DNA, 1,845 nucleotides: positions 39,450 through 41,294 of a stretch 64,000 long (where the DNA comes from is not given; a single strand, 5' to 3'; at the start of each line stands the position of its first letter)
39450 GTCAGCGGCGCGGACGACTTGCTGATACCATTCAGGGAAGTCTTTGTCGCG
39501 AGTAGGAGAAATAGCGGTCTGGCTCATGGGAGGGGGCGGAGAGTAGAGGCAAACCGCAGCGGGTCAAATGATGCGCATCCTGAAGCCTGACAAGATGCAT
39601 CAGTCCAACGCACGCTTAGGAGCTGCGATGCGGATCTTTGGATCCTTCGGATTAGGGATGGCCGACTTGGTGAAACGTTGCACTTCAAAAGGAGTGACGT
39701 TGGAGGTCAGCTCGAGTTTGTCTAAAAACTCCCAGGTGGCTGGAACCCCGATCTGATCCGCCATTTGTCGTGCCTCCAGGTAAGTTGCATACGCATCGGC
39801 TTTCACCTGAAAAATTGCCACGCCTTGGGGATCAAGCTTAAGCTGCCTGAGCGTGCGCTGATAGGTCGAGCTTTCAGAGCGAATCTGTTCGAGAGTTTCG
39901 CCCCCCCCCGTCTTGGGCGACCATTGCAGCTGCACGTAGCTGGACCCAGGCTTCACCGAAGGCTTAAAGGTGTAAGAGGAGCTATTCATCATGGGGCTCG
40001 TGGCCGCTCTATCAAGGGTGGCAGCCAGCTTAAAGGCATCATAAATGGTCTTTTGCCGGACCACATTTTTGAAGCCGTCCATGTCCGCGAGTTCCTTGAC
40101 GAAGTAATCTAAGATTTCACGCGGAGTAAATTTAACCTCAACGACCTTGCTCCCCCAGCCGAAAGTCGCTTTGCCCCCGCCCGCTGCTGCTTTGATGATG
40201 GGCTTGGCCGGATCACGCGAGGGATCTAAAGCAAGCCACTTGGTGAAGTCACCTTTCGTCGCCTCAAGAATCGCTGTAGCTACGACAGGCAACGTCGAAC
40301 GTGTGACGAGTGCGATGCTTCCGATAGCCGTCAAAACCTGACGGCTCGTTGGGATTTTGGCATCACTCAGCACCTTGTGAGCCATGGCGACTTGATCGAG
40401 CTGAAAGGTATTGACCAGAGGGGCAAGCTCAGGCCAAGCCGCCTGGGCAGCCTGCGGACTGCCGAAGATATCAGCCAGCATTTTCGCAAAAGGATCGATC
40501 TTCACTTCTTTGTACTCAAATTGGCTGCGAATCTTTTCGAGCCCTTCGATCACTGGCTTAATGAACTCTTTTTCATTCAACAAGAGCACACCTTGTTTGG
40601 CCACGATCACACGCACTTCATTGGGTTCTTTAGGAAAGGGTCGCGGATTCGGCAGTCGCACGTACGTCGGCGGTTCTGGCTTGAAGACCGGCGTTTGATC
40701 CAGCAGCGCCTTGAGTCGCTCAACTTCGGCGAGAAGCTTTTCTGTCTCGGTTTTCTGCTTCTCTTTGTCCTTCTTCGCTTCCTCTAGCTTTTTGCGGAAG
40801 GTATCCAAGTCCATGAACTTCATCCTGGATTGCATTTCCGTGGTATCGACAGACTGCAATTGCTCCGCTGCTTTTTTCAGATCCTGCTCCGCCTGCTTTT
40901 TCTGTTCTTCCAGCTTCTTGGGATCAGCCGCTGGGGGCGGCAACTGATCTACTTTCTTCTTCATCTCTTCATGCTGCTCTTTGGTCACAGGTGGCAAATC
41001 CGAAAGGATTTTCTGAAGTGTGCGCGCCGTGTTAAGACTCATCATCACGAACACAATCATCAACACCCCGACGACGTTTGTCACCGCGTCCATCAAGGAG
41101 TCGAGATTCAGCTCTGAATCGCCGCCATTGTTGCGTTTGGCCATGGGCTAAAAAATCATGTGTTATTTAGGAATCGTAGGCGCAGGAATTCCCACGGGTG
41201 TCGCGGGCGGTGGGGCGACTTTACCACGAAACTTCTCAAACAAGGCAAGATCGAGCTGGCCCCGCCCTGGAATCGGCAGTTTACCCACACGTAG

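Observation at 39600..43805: Atypical stator-like trio: a zinc-ribbon MotA/ExbB channel and two coiled-coil-extended ExbD/TolR-like proteins, with no visible output partner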

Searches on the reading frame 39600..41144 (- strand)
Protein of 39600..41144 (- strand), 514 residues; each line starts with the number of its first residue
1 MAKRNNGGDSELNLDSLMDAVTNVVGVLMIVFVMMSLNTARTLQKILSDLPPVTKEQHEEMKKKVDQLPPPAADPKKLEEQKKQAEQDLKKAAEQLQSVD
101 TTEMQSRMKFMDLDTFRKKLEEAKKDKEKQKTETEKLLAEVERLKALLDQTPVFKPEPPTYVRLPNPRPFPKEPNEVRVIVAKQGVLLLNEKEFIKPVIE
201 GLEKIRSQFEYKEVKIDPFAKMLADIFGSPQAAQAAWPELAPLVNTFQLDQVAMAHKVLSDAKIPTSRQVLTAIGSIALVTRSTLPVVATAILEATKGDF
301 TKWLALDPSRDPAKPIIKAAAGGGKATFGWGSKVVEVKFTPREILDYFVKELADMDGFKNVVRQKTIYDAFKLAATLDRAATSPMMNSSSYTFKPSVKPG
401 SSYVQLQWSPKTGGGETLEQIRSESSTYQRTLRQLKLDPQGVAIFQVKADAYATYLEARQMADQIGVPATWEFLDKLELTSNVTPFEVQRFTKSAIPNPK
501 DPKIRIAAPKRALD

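Call 3: search_protein_families(library=pfam, proteins=[window:39600-41144:-], max_evalue=1)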
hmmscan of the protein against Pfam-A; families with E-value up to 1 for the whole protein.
window:39600-41144:- (514 aa): 4 families
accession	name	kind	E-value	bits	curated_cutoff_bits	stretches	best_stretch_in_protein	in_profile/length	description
PF13093.11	FTA4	-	0.0034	17.7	24.8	1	60-149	97-194/199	Kinetochore complex Fta4 of Sim4 subunit, or CENP-50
PF04778.17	LMP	-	0.12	12.7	26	1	76-141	14-81/158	LMP repeated region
PF06785.16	UPF0242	-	0.3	11.5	33.5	1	25-149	45-156/194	Uncharacterised protein family (UPF0242) N-terminus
PF06810.17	Phage_scaffold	-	0.62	10.4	35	0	45-147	4-99/170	Phage capsid assembly scaffolding protein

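Call 4: search_protein_families(library=padloc, proteins=[window:39600-41144:-], max_evalue=1)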
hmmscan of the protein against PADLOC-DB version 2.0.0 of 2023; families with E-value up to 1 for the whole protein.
window:39600-41144:- (514 aa): 19 families
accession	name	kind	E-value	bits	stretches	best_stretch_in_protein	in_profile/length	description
PDLC02740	PbeC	-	0.0022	14.9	1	52-150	402-499/648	PbeC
PDLC03976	PD-Lambda-1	-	0.0029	14.5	1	24-146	8-130/491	-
PDLC03841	LeoBC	-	0.0032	14.6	1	76-141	508-567/601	-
PDLC03862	LmuB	-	0.0032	13.9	1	74-146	234-306/643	-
PDLC00519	JetC1|JetC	-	0.0035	13.6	1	56-150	274-367/1097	DUF3584 domain; MukB-like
PDLC03864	LmuB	-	0.0047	13.5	1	64-155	408-482/657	-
PDLC03865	LmuB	-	0.0059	12.8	1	61-147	525-798/1007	-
PDLC03863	LmuB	-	0.0081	12.9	1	55-139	212-304/610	-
PDLC00515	JetC1|JetC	-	0.013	11.4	1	2-144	692-827/1212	DUF3584 domain; MukB-like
PDLC02668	DndD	-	0.022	11.7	1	42-149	396-501/659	DndD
PDLC00006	DruC1|DruC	-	0.022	11.3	1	53-147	228-322/626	Unknown function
PDLC02723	PbeC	-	0.052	10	1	40-141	200-299/618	PbeC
PDLC00518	JetC1|JetC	-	0.06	9.1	1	55-144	685-774/1112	DUF3584 domain; MukB-like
PDLC00551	JetC2|JetC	-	0.064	9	1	54-147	879-971/1365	DUF3584 domain; MukB-like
PDLC00552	JetC2|JetC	-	0.088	8.4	1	55-146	318-404/1365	DUF3584 domain; MukB-like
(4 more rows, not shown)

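Call 5: search_protein_families(library=ncbifam, proteins=[window:39600-41144:-], max_evalue=1)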
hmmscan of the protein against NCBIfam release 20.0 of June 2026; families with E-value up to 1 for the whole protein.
window:39600-41144:- (514 aa): 16 families
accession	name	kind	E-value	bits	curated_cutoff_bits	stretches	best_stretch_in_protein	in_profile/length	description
NF045487.1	ASRP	equivalog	0.0023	16.6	300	1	55-148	138-227/593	archaea-specific SMC-related protein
NF004397.1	PRK05755.1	equivalog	0.003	16.1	720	1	36-155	201-314/889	DNA polymerase I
NF041035.1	Rad50_Halo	equivalog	0.01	14.2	1000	1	55-153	306-405/883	DNA double-strand break repair ATPase Rad50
NF002572.0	PRK02224.1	equivalog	0.028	12.7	1087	1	59-149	310-401/888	DNA double-strand break repair ATPase Rad50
TIGR03566.1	FMN_reduc_MsuE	equivalog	0.058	13.2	212.5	1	102-155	28-80/174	FMN reductase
NF004432.0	PRK05771.3-1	equivalog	0.076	11.4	1044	1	32-142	10-116/643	V-type ATP synthase subunit I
NF033850.1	LCxxNW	subfamily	0.078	13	40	1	108-153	12-57/61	mobility-associated LCxxNW protein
TIGR02830.1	spore_III_AG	equivalog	0.083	12.3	147.7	1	21-133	3-105/186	stage III sporulation protein AG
TIGR04211.1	SH3_and_anchor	equivalog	0.1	12.2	65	1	52-149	62-156/198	TIGR04211 family SH3 domain-containing protein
NF009344.0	PRK12705.1-1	equivalog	0.2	10.2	831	1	56-145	75-151/572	hypothetical protein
TIGR02169.1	SMC_prok_A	equivalog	0.23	9.1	729.4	1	54-146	335-421/1165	chromosome segregation protein SMC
NF003034.1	PRK03918.1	equivalog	0.42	8.5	700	1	60-145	173-258/878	DNA double-strand break repair ATPase Rad50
TIGR02168.1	SMC_prok_B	equivalog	0.44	8.2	567.35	1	71-142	272-410/1181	chromosome segregation protein SMC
NF033930.1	pneumo_PspA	exception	0.55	8.9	850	1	42-176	265-387/659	pneumococcal surface protein A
NF041344.1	XopF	subfamily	0.55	8.9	500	1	57-151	443-539/549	XopF/Hpa4 family type III secretion system effector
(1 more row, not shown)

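Call 10: find_homologous_proteins(query=window:39600-41144:-)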
Query window:39600-41144:- (514 aa): 350 proteins with E <= 0.001 among 8000 candidates; the best 120 are listed.
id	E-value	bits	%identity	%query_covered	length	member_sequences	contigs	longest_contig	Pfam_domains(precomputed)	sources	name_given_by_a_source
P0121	0.0e+0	1117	100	100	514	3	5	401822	-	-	-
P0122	0.0e+0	1011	91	100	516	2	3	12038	-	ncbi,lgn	-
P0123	8.5e-273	924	82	100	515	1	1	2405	-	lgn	-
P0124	5.5e-269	911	81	100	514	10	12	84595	-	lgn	-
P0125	3.9e-240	816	70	100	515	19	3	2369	-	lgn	-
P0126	3.5e-237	806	70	100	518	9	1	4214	-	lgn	-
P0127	7.0e-236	802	70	100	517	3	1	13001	-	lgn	-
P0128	6.1e-229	779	68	100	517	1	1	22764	-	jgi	-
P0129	7.4e-229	779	69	100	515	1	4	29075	-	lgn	-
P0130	2.0e-228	777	69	100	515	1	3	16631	-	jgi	-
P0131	4.2e-228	776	68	100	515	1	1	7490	-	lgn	-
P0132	9.1e-223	759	67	100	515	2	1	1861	-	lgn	-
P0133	1.2e-222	758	67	100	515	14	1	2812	-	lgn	-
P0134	4.8e-222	756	66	100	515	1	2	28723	-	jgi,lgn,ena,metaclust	metaclust:\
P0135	1.3e-221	755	67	100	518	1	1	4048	-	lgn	-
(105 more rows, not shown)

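Call 11: search_solved_structures(query=window:39600-41144:-, max_evalue=10, show_alignments=2)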
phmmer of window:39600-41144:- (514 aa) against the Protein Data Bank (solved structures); distinct sequences matched with E-value up to 10: 12.
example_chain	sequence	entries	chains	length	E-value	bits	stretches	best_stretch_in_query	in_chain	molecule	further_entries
6huy_A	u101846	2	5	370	0.011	18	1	86-208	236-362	Coenzyme F420-dependent N(5),N(10)-methenyltetrahydromethanopterin reductase-related prote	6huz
7ung_D0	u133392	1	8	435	0.028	16.6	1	78-222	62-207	Tektin-4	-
7rro_D0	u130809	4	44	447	0.036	16.3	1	78-214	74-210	Tektin-4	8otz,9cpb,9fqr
9cpc_3T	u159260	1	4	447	0.38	12.9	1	74-214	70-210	Tektin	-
2mi7_A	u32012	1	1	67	0.46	12.6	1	54-91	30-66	de novo protein a3Y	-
9bk5_A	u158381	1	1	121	0.75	11.9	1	285-332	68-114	LNG binder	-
12zn_B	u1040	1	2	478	0.86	11.7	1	47-145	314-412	Septin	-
1lq7_A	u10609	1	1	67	1.3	11.1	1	55-91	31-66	Alpha3W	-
2lxy_A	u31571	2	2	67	1.8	10.6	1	55-91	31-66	2-mercaptophenol-alpha3C | 4-mercaptophenol-alpha3C protein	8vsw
5k7v_A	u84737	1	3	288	1.9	10.6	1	24-132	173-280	Designed protein HR00C3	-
9d2f_D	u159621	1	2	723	2.5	10.2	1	73-131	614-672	Adenylate kinase 7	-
9hae_B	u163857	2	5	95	2.5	10.2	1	75-133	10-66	DerF7_binder2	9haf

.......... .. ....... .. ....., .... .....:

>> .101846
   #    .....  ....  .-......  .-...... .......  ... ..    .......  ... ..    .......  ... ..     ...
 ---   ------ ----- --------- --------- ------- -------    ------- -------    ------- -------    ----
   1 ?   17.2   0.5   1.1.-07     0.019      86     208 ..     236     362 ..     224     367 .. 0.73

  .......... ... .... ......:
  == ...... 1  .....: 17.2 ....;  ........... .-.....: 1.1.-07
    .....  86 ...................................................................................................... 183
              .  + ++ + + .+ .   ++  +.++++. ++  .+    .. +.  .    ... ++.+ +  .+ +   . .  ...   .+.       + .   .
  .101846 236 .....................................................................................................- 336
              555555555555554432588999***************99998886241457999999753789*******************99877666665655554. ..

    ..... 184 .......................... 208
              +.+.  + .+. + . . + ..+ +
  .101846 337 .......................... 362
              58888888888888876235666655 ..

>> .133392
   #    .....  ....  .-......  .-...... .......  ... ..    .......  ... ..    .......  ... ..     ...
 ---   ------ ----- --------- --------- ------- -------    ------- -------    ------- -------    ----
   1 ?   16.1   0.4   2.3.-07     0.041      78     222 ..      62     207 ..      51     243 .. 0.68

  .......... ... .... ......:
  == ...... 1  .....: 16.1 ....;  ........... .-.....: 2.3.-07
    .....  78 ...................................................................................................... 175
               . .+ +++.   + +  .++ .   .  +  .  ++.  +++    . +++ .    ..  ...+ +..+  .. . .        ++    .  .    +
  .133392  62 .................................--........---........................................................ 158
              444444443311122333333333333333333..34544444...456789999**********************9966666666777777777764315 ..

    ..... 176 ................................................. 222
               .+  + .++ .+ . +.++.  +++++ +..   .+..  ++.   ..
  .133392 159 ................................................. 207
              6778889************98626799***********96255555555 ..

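Call 14: find_related_loci(query=A1, collection=genome_contigs, flank=10000)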
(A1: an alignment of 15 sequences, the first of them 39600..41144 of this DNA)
Query A1 (514 aa) in genome_contigs; peptide patterns used: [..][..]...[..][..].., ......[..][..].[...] (x = any residue, [..] = any of these).
252 stretches matched a pattern; 235 encode a relative of the query (tblastn E <= 1e-3); the best 80 are kept; 80 distinct loci.
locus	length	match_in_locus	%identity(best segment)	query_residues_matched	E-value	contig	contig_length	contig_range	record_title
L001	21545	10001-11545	71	1-514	0e+0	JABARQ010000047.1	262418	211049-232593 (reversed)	MAG: Prosthecobacter sp. isolate Bin_70R c_000000000204, whole genome shotgun sequence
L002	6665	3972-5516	79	1-514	0e+0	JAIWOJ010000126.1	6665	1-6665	MAG: Prosthecobacter sp. isolate W1111 contig-61_10426, whole genome shotgun sequence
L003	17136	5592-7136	71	1-514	0e+0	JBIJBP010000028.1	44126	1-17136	MAG: Prosthecobacter sp. isolate ME2006-08-08D7_3300042516_group2_bin8 Rohwer_bin2775_scaffold_262_c1, whole genome shot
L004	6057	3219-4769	70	1-514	0e+0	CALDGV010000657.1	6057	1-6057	MAG TPA_asm: uncultured Prosthecobacter sp. isolate SRR5576002_bin.71_CONCOCT_v1.1_MAG genome assembly, contig: ERZ79503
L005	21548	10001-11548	90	1-514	0e+0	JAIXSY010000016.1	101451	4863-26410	MAG: Verrucomicrobiaceae bacterium isolate C8_MAG_00019 pond_C8_MAG_00019_000000000047, whole genome shotgun sequence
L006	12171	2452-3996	65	1-514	0e+0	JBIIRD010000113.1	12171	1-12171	MAG: Prosthecobacter sp. isolate ME2003-08-07pf_3300034283_group2_bin103 Rohwer_bin2773_scaffold_3877_c1, whole genome s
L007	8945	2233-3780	66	1-514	0e+0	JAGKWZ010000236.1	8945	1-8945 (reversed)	MAG: Verrucomicrobiaceae bacterium isolate P8_D7_6 P8_D7_6_902, whole genome shotgun sequence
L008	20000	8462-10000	62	1-514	0e+0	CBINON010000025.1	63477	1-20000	MAG TPA_asm: uncultured bacterium isolate SRR16817029_binner123_Refined_14 genome assembly, contig: ERZ27393973.203, who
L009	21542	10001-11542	62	1-514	0e+0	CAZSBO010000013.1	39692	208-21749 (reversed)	MAG TPA_asm: uncultured Brevifollis sp. isolate SRP319275_co6_110 genome assembly, contig: NODE_206_length_39692_cov_6.2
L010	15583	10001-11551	64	1-514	0e+0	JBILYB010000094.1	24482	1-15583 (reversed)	MAG: Prosthecobacter sp. isolate ME2018-11-08GD_3300042940_group8_bin26 Rohwer_bin2789_scaffold_1404_c1, whole genome sh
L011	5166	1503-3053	64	1-514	0e+0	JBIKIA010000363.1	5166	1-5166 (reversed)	MAG: Prosthecobacter sp. isolate ME2014-05-29_3300042867_group5_bin141 Rohwer_bin2780_scaffold_12854_c1, whole genome sh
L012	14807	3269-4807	62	1-514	0e+0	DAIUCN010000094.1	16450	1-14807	MAG TPA_asm: Prosthecobacter sp. isolate CTOTU10748 NODE_1193_length_16450_cov_25.258798, whole genome shotgun sequence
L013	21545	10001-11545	65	1-514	0e+0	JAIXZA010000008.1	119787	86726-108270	MAG: Verrucomicrobiaceae bacterium isolate D8_MAG_00034 pond_D8_MAG_00034_000000000159, whole genome shotgun sequence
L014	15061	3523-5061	62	1-514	0e+0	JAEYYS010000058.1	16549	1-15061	MAG: Verrucomicrobia bacterium isolate OH_CBlB_63 k127_7834, whole genome shotgun sequence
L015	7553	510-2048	61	1-514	0e+0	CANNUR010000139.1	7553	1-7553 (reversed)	MAG: uncultured Prosthecobacter sp. isolate REFINED_METABAT215_TOP10_CONTIGS_1500_ASSEMBLY_K77_MERGED__Nepal_MoBio_Fiber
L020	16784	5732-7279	61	1-514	0e+0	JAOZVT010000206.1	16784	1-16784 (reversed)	MAG: Prosthecobacter sp. isolate bin D_3_3 D_3_3_1434_length_16784_cov_5, whole genome shotgun sequence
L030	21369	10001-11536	58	1-514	0e+0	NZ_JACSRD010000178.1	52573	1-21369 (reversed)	MAG: Prosthecobacter sp. isolate VE4 contig-70_455, whole genome shotgun sequence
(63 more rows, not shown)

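Call 19: search_protein_families(library=pfam, proteins=[L020:970-2184:+, L020:2222-2728:+, L020:2688-3152:+, L030:6581-7426:+, L030:13075-14394:-, L030:3361-4056:+, L030:1651-2079:+, L030:2097-2489:+, L030:2513-2848:+], max_evalue=0.001)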
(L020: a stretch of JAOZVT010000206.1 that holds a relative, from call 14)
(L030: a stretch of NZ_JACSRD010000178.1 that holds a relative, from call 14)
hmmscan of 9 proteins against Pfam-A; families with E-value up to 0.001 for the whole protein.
L020:970-2184:+ (404 aa): 2 families
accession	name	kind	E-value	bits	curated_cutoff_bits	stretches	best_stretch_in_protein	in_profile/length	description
PF00926.24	DHBP_synthase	-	1.2e-84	283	26.4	1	13-204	1-191/191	3,4-dihydroxy-2-butanone 4-phosphate synthase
PF00925.25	GTP_cyclohydro2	-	2.4e-73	245.6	23.3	1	217-380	5-165/165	GTP cyclohydrolase II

L020:2222-2728:+ (168 aa): 1 family
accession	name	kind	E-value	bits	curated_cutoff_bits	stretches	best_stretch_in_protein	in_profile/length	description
PF00885.24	DMRL_synthase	-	4.9e-38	130.6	26.7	1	16-152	2-138/139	6,7-dimethyl-8-ribityllumazine synthase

L020:2688-3152:+ (154 aa): 1 family
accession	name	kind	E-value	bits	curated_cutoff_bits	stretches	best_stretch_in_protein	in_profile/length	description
PF01029.23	NusB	-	1.2e-34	120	23.1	1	22-145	3-132/133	NusB family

L030:6581-7426:+ (281 aa): 6 families
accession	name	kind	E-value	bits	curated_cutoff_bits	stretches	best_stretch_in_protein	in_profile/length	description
PF00448.28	SRP54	-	7.3e-76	254.6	22.7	1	81-281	1-195/196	SRP54-type protein, GTPase domain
PF01656.29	CbiA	-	2.5e-06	27.9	25.4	1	91-252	9-100/125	CobQ/CobB/MinD/ParA nucleotide binding domain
PF13401.12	AAA_22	-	7.5e-06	26.7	27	1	82-206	6-121/130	AAA domain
PF13604.12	AAA_30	-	1.4e-05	25.4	27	1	82-126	19-63/191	AAA domain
PF06414.18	Zeta_toxin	-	4.1e-05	23.6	22.3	1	79-122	14-56/199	Zeta toxin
PF03308.22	MeaB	-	0.00032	20.2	23.1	1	75-118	27-70/273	Methylmalonyl Co-A mutase-associated GTPase MeaB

L030:13075-14394:- (439 aa): 1 family
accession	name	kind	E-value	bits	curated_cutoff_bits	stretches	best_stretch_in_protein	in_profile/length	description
PF07586.16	HXXSHH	-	1.6e-80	271.4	30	1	40-341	1-307/307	Protein of unknown function (DUF1552)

L030:3361-4056:+ (231 aa): 0 families

L030:1651-2079:+ (142 aa): 1 family
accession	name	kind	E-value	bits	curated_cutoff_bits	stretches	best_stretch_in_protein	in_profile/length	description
PF00572.24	Ribosomal_L13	-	9.8e-41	139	23.8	1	14-131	2-119/119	Ribosomal protein L13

L030:2097-2489:+ (130 aa): 1 family
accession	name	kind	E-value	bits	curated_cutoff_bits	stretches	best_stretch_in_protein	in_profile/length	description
PF00380.25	Ribosomal_S9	-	4.7e-49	166.3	22.5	1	10-130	1-121/121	Ribosomal protein S9/S16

L030:2513-2848:+ (111 aa): 0 families

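Call 35: predict_structure(alignment_id=A2)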
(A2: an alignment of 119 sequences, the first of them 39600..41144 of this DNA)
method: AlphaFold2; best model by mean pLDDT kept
length: 514 residues; sequences in the alignment: 119
mean_pLDDT: 79.2   pTM: 0.61
mean pLDDT of the five models: 79.2, 77.7, 74.6, 74.5, 73.6
residues with pLDDT >= 90: 205; 70-90: 157; 50-70: 113; < 50: 39
segments of 3 or more residues with pLDDT < 50: 1-15, 106-110
pLDDT, mean of each block of 10 residues (from residue 1): 34 46 56 59 52 57 55 55 69 55 49 63 80 84 75 66 64 85 90 87 92 91 95 95 94 96 94 95 94 94 93 91 91 92 95 92 91 93 80 91 92 86 90 89 88 88 85 81 92 69 60 54
secondary structure, 60 per line:
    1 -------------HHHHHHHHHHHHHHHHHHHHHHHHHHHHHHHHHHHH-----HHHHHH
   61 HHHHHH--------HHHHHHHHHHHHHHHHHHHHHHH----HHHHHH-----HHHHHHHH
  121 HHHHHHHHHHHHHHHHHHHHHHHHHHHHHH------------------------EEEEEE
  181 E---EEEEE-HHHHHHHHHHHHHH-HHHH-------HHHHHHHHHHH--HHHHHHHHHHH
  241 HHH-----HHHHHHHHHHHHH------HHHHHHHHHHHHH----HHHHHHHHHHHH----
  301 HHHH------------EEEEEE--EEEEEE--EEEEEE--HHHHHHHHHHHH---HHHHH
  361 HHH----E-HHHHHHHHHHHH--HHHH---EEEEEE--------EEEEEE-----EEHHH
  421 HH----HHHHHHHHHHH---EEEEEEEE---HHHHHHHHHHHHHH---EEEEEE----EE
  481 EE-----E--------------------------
elements in order: H14-49 H55-66 H75-97 H102-107 H113-150 E175-181 E185-189 H191-204 H206-209 H217-227 H230-243 H249-261 H268-280 H285-296 H301-304 E317-322 E325-330 E333-338 H341-352 H356-363 H370-381 H384-387 E391-396 E405-410 H418-422 H427-437 E441-448 H452-465 E469-474 E479-482
